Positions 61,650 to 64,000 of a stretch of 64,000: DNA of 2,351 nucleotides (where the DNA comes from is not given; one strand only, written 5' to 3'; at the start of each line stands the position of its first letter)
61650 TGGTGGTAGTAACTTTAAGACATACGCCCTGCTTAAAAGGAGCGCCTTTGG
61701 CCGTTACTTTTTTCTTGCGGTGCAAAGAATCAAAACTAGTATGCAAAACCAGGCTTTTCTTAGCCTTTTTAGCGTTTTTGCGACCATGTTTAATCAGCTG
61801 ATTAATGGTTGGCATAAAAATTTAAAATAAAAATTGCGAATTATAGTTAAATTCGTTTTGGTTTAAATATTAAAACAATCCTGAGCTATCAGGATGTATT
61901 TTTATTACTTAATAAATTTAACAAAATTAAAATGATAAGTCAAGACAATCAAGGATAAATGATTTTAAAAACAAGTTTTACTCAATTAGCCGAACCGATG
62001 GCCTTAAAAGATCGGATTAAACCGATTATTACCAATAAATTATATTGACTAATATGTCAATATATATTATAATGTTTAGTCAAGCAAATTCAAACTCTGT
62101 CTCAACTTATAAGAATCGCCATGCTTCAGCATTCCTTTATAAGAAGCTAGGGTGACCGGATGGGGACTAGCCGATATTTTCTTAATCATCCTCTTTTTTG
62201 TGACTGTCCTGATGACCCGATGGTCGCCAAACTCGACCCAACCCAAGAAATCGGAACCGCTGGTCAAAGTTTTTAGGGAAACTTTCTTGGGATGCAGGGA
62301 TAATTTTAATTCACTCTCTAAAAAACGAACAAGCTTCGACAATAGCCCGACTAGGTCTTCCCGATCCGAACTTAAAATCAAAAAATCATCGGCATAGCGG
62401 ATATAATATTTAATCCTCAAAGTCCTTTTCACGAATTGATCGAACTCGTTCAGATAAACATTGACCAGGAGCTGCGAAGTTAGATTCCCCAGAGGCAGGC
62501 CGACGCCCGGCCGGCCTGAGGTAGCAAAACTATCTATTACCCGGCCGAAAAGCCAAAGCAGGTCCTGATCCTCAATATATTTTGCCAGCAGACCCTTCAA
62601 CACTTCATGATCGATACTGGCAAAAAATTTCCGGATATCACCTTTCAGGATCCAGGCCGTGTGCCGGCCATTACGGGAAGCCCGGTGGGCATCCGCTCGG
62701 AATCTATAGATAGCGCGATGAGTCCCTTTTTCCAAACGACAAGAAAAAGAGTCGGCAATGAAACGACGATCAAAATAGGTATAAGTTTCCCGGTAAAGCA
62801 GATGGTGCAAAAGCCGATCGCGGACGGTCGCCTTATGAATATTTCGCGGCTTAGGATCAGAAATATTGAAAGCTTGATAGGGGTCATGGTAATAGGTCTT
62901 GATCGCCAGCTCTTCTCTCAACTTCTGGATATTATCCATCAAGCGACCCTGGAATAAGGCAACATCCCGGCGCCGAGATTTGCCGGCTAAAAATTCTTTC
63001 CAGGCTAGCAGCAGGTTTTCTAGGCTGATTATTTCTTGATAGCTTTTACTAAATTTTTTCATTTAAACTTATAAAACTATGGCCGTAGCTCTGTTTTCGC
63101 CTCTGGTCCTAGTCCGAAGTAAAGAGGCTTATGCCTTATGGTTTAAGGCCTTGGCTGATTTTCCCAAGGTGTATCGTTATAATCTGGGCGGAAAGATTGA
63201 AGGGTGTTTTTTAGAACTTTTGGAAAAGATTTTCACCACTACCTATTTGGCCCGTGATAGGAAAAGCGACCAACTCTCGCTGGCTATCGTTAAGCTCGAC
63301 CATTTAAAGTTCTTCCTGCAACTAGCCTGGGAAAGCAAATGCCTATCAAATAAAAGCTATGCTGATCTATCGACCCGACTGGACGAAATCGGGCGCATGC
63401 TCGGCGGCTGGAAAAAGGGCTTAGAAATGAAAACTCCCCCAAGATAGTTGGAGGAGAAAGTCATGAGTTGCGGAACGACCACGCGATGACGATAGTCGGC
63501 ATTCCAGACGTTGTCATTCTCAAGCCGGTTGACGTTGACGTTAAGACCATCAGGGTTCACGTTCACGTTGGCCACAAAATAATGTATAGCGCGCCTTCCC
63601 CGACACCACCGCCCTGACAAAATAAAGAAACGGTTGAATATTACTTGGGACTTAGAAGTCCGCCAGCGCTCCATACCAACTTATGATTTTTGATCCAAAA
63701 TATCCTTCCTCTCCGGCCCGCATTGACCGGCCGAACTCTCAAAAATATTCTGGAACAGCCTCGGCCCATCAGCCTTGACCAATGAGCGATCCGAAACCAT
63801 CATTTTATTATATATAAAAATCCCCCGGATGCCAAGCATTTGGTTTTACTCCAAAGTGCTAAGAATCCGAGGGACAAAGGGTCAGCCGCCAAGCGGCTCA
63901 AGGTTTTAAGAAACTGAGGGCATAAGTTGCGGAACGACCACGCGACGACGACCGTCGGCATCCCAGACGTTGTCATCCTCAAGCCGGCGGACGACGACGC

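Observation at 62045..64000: Diversity-generating retroelement with adenine-specific TR/VR divergence at the right edge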

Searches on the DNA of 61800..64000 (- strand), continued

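Call 100: search_with_rna_model(model_id=R1, sources=[L082, L083, L084, L085, L086, L087, L088, L089, L090, L091, L092, L093, L094, L095, L096, L097, L098, L099, L100, L101, L102, L103, L104, L105, L106, L107, L108, L109, L110, L111, L112, L113, L114, L115, L116, L117, L118, L119, L120, L121, L122, L123, L124, L125, L126, L127, L128, L129, L130, L131, L132, L133, L134, L135, L136, L137, L138, L139, L140, L141, L142, L143, L144, L145, L146, L147, L148, L149, L150, L151, L152, L153, L154, L155, L156, L157, L158, L159, L160, L161], max_evalue=0.001)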
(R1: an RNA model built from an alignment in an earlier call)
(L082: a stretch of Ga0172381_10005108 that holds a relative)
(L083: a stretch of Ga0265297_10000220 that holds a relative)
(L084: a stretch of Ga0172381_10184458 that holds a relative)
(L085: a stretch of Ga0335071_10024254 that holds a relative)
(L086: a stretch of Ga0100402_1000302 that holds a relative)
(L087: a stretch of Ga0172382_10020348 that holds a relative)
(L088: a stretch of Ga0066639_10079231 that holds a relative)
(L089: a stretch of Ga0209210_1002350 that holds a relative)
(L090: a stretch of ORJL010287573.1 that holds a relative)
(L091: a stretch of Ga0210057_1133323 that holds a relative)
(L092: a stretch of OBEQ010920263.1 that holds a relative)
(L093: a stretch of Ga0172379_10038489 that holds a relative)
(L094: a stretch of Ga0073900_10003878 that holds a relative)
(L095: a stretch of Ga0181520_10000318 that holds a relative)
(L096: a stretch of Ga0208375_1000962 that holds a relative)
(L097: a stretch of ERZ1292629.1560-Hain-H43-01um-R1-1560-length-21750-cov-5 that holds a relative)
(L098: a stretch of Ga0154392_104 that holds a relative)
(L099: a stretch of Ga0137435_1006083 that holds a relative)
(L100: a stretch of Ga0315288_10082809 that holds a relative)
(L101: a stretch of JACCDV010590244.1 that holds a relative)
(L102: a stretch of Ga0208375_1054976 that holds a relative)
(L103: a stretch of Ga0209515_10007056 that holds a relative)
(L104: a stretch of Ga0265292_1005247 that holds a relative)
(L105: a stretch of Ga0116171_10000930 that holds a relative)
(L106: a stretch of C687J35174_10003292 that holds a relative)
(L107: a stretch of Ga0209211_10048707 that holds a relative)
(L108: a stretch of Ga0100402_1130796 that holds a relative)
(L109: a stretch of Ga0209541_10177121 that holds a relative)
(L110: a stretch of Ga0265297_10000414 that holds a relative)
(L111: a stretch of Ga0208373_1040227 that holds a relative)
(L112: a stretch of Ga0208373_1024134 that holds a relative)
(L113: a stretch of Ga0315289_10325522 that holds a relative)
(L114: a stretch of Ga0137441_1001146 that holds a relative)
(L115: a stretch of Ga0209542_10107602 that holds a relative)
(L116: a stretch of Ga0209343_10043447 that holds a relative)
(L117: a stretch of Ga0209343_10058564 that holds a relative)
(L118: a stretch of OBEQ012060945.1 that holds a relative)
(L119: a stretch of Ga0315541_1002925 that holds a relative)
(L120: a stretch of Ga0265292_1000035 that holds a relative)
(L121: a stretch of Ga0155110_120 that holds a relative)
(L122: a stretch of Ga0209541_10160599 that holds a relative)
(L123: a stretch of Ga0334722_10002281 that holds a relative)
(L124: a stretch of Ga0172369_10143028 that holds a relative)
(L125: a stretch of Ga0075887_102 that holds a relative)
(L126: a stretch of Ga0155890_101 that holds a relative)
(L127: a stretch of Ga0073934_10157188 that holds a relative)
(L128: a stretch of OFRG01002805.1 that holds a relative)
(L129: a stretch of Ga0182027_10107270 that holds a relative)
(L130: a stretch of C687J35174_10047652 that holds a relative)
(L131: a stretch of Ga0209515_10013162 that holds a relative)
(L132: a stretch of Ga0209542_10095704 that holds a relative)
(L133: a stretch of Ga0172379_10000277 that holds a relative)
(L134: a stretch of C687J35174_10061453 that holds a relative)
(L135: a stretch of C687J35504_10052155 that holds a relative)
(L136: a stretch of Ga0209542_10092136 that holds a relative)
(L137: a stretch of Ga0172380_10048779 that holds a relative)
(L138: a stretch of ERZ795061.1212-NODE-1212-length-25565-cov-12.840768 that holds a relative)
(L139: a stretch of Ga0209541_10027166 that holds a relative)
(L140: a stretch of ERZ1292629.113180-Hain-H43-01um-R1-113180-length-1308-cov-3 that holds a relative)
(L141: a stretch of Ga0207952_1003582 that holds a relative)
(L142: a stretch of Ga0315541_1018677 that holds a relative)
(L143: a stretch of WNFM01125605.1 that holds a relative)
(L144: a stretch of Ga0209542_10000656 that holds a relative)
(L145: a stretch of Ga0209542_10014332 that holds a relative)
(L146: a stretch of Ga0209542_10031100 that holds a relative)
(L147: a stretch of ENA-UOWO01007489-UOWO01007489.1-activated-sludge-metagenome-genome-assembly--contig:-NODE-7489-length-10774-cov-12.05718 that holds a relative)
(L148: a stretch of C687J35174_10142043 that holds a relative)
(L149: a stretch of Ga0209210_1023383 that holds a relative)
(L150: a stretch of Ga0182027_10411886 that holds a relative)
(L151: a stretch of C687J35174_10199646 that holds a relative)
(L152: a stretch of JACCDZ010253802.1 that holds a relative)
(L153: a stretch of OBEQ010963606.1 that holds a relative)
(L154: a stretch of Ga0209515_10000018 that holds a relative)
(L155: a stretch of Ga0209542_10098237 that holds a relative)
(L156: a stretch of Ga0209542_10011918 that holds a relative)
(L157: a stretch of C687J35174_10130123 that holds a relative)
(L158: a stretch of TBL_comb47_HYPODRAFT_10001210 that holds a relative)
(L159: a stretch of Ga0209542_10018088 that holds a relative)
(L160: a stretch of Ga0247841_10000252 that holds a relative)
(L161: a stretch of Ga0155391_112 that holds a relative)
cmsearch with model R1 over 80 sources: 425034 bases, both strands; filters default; matches with E-value up to 0.001: 59.
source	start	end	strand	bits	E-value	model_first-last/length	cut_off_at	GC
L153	3331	3458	+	120.8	3.2e-22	1-128/128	no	0.41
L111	175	302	+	117.4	1.6e-21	1-128/128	no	0.41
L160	3343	3470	+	110.6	4e-20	1-128/128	no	0.33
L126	3325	3453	+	110.3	4.6e-20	1-128/128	no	0.44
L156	467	595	+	110.3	4.6e-20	1-128/128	no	0.44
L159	639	766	+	108.9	8.9e-20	1-128/128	no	0.5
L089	3364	3489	+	108.7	1e-19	1-128/128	no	0.53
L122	288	417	+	107.5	1.8e-19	1-128/128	no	0.41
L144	3312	3440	+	105.6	4.2e-19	1-128/128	no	0.37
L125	2808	2933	+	105.4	4.7e-19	1-128/128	no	0.46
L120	3344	3469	+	103.7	1e-18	1-128/128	no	0.44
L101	3358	3487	+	102.4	1.9e-18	1-128/128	no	0.49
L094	2366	2497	+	102.4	1.9e-18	1-128/128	no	0.33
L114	1385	1512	+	102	2.4e-18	1-128/128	no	0.41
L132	1513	1642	+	99.7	7e-18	1-128/128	no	0.44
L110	3324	3453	+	99.7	7e-18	1-128/128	no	0.4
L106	3350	3492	+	98.6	1.2e-17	1-128/128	no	0.38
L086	3367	3502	+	98.3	1.3e-17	1-128/128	no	0.38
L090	897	1022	+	98.1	1.5e-17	1-128/128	no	0.44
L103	3332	3459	+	97.9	1.6e-17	1-128/128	no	0.43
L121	3319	3457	+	97.2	2.3e-17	1-128/128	no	0.42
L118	3307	3433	+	97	2.5e-17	1-128/128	no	0.38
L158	3334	3476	+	95.5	5.2e-17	1-128/128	no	0.41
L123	1849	1979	+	95.2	5.8e-17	1-128/128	no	0.39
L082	2622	2752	+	95.1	6.1e-17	1-128/128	no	0.45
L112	333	462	+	94.8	7.3e-17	1-128/128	no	0.41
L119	3336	3471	+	94.1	9.8e-17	1-128/128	no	0.4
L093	1563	1704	+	94.1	1e-16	1-128/128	no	0.35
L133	3342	3485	+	94.1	1e-16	1-128/128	no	0.32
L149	370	497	+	92.7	2e-16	1-128/128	no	0.42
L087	3369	3503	+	92.1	2.6e-16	1-128/128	no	0.33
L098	833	975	+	91.7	3.1e-16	1-128/128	no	0.36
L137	211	353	+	91.3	3.8e-16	1-128/128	no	0.42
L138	2165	2299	+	90.7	5e-16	1-128/128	no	0.32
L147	3330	3458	+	90.7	5.1e-16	1-128/128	no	0.47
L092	2313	2454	+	90.3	6.1e-16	1-128/128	no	0.45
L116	1185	1334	+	89.4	9.2e-16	1-128/128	no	0.4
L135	328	477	+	89.4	9.2e-16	1-128/128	no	0.4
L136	1581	1730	+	89.4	9.2e-16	1-128/128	no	0.4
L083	3375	3504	+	89.2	1e-15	1-128/128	no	0.47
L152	1732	1870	+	87.7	2.1e-15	1-128/128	no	0.39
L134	1648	1770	+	86.9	3e-15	1-128/128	no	0.44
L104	1530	1660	+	86.3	4e-15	1-128/128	no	0.46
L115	199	379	+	84.7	8.8e-15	1-128/128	no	0.43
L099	330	455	+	84.2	1.1e-14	1-128/128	no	0.37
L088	363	498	+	83.4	1.6e-14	1-128/128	no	0.43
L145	3323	3465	+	82.5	2.4e-14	1-128/128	no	0.36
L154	3162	3293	+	82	3.2e-14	1-128/128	no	0.33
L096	3294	3436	+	80.9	5.2e-14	1-128/128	no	0.36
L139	848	987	+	77.9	2.2e-13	1-128/128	no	0.49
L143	3287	3424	+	72.6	2.7e-12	1-128/128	no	0.35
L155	1387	1525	+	72.5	2.8e-12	1-128/128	no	0.36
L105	1075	1206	+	71.9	3.7e-12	1-128/128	no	0.3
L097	3334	3462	+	64.6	1.2e-10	1-128/128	no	0.44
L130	667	783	+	64.3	1.4e-10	1-128/128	no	0.41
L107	227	343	+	61.4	5.5e-10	1-128/128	no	0.44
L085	3326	3499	+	61.4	5.5e-10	1-128/128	no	0.46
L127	1525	1608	-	58.2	2.6e-09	46-128/128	5'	0.4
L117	1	65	+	40.7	9.9e-06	64-128/128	5'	0.46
